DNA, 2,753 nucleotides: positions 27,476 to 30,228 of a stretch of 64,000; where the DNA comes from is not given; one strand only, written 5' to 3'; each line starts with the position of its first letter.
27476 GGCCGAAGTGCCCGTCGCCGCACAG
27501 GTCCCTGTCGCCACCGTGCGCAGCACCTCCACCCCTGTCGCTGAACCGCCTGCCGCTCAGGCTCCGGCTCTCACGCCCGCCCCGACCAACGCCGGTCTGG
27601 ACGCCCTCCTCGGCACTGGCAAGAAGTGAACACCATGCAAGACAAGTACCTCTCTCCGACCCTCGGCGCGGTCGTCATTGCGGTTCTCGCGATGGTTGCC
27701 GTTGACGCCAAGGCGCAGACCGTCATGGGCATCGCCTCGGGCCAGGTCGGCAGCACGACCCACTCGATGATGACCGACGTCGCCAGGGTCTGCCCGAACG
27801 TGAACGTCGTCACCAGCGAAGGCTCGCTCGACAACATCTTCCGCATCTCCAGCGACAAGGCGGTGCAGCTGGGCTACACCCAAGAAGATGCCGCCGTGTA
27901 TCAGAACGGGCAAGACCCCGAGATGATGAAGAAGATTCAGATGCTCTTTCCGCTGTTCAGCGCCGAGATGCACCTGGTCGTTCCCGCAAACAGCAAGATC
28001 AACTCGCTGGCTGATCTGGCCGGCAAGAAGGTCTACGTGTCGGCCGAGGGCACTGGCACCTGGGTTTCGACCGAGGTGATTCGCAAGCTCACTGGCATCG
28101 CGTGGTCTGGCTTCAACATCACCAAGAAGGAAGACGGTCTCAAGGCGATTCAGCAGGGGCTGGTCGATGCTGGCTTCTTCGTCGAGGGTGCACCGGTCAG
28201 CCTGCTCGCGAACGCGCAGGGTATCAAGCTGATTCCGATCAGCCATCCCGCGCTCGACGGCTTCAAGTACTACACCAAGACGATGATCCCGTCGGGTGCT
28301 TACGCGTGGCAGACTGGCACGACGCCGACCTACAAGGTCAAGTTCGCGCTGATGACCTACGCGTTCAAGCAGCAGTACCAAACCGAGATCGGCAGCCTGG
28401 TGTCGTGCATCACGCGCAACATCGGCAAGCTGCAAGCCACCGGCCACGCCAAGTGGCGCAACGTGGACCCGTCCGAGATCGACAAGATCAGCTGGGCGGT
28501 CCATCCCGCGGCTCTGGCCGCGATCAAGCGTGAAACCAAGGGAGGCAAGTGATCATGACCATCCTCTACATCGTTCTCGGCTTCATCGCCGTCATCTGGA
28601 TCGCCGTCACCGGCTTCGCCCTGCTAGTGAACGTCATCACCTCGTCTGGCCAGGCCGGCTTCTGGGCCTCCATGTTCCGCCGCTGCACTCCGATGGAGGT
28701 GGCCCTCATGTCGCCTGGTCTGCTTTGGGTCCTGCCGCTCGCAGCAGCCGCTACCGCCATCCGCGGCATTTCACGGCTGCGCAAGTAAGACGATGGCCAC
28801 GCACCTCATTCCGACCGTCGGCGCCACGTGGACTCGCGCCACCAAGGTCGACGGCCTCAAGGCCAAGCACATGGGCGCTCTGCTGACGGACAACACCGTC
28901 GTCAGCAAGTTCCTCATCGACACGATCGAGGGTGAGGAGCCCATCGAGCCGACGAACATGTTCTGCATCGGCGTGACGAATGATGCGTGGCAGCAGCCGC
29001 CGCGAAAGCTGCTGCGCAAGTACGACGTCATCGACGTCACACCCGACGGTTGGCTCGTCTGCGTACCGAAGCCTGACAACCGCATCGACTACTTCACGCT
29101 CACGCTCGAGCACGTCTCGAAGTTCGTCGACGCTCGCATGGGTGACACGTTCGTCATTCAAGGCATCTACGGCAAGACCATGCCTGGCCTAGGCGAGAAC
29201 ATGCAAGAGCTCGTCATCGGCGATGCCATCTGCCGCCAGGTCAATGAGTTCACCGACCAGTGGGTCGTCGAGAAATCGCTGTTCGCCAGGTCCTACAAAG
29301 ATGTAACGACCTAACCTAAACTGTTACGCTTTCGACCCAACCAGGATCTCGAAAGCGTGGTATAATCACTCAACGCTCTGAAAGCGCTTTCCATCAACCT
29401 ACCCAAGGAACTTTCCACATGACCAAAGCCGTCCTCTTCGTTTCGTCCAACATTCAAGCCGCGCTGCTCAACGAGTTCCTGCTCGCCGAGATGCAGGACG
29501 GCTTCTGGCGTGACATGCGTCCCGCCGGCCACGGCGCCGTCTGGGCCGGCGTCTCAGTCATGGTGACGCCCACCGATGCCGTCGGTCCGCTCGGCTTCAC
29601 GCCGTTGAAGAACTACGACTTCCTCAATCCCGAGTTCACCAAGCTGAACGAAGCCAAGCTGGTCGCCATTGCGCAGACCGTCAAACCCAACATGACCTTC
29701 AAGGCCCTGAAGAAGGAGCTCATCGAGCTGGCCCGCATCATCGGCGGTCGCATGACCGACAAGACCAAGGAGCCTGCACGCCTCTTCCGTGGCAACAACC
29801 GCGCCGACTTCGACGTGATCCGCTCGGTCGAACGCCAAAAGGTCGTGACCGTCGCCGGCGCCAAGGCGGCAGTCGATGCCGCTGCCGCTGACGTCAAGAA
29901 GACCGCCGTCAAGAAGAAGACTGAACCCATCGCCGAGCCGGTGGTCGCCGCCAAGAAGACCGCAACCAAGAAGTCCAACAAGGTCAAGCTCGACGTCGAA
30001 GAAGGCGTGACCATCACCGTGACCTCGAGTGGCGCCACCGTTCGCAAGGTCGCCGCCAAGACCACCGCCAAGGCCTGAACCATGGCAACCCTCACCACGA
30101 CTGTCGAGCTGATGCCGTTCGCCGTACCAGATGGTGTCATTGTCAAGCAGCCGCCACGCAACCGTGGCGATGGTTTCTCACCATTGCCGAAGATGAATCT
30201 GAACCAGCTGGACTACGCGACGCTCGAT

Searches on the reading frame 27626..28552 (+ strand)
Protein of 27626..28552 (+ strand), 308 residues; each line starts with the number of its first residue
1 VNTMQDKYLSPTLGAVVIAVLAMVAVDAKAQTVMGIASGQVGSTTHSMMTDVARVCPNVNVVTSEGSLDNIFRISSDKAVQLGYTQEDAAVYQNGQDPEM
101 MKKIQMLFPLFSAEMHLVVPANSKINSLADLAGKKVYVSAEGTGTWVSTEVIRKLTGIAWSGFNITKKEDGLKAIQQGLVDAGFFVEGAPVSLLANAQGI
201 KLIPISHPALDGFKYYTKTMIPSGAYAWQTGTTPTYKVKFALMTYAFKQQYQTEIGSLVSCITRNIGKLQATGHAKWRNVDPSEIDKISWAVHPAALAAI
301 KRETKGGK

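Call 81: search_protein_families(library=phrogs, proteins=[window:27626-28552:+], max_evalue=0.0001)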
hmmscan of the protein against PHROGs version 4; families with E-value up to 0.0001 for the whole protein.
window:27626-28552:+ (308 aa): 1 family
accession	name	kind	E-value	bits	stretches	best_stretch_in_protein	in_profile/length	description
phrog_6856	-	unknown function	9.2e-20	72.1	1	17-264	8-276/288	-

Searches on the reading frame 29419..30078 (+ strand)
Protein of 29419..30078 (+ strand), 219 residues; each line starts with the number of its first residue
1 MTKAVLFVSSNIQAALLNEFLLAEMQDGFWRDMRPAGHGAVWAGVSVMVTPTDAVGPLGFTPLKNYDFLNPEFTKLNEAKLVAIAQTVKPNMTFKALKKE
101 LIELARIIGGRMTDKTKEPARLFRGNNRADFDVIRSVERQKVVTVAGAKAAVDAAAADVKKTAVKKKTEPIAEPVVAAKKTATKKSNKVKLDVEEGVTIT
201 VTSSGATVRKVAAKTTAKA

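Call 21: search_protein_families(library=phrogs, proteins=[window:29419-30078:+], max_evalue=0.001)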
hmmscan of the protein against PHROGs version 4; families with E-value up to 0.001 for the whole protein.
window:29419-30078:+ (219 aa): 0 families

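Call 22: search_protein_families(library=pfam, proteins=[window:29419-30078:+], max_evalue=0.001)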
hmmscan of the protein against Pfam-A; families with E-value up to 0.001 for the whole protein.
window:29419-30078:+ (219 aa): 0 families

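Call 45: find_related_loci(query=window:29419-30078:+, collection=viral_contigs, flank=10000)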
Query window:29419-30078:+ (219 aa) in viral_contigs; peptide patterns used: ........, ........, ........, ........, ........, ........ (x = any residue, [..] = any of these).
90 stretches matched a pattern; 2 encode a relative of the query (tblastn E <= 1e-3); 2 distinct loci.
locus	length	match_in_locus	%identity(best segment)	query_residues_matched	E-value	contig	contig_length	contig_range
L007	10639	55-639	68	6-212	8e-82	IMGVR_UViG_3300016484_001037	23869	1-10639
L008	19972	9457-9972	44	6-211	3e-46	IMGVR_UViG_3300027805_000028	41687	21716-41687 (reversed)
